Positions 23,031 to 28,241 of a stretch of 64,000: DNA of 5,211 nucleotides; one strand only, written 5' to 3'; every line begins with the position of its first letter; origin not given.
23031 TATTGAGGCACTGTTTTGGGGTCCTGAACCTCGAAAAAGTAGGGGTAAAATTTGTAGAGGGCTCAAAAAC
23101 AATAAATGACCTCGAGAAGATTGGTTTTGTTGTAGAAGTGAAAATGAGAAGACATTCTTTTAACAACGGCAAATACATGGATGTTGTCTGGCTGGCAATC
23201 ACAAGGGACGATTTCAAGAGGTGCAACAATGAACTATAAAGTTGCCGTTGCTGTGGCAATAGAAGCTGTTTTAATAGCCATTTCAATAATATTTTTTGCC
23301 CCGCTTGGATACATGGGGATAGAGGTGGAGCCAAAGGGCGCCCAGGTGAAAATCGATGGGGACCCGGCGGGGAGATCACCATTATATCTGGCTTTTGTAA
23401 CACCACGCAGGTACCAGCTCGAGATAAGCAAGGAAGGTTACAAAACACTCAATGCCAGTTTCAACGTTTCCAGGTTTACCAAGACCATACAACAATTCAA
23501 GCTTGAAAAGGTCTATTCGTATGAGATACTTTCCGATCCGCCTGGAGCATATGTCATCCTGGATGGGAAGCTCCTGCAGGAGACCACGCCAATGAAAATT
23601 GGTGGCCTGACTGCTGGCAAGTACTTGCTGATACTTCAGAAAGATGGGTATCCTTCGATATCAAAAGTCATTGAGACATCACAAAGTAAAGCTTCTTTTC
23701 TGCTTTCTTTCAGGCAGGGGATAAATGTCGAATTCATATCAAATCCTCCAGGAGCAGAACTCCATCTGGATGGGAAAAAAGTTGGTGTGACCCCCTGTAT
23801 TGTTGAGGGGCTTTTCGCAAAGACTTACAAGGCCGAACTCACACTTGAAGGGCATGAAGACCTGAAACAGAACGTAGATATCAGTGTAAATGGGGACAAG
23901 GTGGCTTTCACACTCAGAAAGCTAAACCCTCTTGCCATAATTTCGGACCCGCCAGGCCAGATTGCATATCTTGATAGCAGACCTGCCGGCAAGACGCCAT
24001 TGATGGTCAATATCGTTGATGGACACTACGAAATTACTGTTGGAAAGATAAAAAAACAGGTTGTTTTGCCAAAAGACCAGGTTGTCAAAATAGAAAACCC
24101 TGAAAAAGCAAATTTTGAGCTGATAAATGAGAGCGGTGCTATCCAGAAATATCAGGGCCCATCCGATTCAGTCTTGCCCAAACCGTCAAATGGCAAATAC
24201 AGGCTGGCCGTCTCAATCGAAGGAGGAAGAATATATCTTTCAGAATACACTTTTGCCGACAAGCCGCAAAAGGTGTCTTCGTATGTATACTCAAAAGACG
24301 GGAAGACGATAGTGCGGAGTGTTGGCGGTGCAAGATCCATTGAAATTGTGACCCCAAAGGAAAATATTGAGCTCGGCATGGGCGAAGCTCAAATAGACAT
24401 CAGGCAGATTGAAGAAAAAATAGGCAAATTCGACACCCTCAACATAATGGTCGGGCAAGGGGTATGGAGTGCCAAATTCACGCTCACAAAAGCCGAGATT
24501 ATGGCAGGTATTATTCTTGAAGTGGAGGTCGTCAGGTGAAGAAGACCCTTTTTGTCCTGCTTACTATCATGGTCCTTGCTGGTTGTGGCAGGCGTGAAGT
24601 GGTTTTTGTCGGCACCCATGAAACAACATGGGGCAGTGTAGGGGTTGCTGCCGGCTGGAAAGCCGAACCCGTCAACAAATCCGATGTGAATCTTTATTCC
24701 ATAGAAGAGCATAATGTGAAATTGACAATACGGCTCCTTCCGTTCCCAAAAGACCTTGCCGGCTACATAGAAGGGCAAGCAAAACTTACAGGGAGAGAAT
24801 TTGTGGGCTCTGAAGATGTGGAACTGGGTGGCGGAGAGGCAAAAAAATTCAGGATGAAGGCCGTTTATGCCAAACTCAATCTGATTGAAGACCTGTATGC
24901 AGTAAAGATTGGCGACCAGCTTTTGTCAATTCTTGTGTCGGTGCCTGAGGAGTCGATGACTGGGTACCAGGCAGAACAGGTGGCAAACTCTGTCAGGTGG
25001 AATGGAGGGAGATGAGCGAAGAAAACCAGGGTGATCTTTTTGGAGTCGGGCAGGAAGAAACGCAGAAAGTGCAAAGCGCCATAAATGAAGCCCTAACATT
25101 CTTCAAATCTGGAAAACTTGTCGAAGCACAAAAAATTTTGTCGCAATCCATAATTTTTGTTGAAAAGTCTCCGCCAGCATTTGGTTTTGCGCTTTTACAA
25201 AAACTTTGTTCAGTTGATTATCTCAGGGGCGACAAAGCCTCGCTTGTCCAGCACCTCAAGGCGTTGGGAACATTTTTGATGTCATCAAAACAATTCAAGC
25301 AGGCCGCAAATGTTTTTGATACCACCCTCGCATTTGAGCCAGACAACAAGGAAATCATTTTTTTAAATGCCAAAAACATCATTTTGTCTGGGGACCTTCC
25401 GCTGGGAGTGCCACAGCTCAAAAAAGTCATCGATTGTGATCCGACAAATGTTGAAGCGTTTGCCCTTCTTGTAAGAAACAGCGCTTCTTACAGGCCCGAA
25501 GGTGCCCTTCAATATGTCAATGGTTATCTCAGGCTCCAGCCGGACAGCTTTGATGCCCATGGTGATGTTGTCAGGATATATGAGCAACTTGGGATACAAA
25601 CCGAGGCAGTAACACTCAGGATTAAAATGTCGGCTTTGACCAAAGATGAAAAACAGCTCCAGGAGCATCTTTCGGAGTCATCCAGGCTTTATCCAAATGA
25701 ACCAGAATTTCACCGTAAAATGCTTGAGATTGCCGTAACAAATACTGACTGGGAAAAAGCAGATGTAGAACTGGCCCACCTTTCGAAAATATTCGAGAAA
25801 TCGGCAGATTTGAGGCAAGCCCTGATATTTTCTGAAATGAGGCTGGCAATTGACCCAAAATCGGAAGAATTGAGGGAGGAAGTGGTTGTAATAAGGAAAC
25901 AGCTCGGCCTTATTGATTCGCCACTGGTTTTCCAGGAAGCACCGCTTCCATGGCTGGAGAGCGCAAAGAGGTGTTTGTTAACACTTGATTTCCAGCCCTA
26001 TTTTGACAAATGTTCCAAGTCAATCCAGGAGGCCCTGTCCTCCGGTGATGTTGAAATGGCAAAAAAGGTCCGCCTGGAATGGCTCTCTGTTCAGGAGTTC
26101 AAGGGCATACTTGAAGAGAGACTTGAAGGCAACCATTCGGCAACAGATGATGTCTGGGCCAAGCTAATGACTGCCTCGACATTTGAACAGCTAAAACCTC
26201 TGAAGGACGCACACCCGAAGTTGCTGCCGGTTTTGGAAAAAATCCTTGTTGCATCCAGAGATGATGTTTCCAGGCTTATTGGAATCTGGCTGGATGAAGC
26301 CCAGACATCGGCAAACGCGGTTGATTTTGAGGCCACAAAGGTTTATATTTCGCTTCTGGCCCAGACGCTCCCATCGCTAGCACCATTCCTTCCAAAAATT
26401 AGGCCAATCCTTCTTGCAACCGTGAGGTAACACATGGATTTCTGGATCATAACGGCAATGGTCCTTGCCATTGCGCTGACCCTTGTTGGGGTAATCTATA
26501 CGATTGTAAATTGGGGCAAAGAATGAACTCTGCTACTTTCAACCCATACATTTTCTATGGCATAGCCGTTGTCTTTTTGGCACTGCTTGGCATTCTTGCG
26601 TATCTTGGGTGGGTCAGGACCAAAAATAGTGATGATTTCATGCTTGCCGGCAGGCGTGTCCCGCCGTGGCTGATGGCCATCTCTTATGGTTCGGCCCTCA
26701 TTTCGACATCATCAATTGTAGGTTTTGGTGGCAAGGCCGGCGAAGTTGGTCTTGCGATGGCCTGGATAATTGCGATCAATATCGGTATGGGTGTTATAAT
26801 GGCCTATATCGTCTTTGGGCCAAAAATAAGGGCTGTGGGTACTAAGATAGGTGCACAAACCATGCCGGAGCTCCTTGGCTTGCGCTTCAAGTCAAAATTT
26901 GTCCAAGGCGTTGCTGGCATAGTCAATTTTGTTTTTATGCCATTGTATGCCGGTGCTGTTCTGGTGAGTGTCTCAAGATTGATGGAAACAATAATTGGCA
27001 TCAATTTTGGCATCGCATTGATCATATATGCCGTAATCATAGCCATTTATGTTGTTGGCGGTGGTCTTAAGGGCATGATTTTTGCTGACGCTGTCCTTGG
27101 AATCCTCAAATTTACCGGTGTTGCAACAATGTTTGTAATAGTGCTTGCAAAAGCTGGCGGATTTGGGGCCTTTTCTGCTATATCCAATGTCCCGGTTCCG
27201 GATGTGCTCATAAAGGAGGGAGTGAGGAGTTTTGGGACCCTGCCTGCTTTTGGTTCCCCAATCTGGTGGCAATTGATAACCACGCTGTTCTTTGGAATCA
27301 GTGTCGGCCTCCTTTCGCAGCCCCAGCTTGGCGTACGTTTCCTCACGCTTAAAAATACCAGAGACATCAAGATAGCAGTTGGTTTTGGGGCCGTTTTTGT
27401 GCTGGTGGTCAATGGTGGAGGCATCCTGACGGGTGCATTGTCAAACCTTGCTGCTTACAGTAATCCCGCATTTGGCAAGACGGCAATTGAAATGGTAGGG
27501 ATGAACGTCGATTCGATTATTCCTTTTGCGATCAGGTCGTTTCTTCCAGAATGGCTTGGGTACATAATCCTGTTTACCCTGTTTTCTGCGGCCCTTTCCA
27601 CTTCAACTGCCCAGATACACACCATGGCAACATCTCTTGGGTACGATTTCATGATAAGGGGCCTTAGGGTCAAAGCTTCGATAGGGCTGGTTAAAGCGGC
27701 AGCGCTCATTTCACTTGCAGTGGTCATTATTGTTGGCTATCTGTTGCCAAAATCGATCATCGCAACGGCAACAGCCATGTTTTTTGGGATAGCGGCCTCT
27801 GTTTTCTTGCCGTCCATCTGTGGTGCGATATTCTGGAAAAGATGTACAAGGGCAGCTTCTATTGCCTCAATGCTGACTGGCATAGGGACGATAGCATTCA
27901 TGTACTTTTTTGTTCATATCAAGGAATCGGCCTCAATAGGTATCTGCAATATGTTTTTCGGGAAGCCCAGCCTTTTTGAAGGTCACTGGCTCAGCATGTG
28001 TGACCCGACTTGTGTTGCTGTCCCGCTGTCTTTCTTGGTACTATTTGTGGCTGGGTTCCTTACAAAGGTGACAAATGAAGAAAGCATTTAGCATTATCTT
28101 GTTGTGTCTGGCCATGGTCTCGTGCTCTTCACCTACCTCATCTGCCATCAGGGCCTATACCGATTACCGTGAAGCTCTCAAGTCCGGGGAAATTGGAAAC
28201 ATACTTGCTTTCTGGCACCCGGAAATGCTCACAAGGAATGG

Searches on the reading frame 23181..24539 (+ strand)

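Call 40: search_protein_families(library=pfam, proteins=[window:23181-24539:+], max_evalue=0.0001)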
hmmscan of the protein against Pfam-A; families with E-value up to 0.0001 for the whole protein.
window:23181-24539:+ (452 aa): 1 family
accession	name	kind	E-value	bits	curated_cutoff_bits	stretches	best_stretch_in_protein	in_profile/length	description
PF08308.17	PEGA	-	3.4e-41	139.5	20.8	4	47-110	6-69/71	PEGA domain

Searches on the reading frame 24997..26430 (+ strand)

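Call 41: search_protein_families(library=pfam, proteins=[window:24997-26430:+], max_evalue=0.001)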
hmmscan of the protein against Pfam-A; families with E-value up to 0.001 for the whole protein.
window:24997-26430:+ (477 aa): 3 families
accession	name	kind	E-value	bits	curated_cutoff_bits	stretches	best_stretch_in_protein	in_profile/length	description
PF14559.12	TPR_19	-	5.8e-08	33.4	25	0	94-157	1-64/68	Tetratricopeptide repeat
PF13428.12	TPR_14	-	3.1e-06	27.8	23.5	0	87-122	4-39/44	Tetratricopeptide repeat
PF13371.12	TPR_9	-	0.00022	21.6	35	0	265-304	4-43/73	Tetratricopeptide repeat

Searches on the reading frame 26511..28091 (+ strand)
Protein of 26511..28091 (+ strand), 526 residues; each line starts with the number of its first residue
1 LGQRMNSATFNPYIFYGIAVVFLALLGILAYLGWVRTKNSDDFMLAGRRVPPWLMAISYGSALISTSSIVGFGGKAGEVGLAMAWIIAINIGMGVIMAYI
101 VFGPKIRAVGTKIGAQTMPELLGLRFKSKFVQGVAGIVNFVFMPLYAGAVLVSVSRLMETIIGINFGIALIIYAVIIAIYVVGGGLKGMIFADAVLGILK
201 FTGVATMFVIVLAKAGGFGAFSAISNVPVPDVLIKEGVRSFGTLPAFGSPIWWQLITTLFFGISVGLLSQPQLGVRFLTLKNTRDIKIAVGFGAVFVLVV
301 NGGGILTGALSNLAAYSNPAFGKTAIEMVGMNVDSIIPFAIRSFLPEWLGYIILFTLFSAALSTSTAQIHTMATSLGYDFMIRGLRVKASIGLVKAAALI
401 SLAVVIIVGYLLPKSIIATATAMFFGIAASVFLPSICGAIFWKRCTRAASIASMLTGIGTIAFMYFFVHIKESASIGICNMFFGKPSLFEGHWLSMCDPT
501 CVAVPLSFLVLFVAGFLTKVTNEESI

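Call 41: search_protein_families(library=pfam, proteins=[window:26511-28091:+], max_evalue=0.001)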
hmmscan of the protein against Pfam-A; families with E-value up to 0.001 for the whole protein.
window:26511-28091:+ (526 aa): 1 family
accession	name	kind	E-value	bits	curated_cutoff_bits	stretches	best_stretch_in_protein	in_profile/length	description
PF00474.23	SSF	-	9.5e-38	130.6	22.8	1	43-457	1-406/406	Sodium:solute symporter family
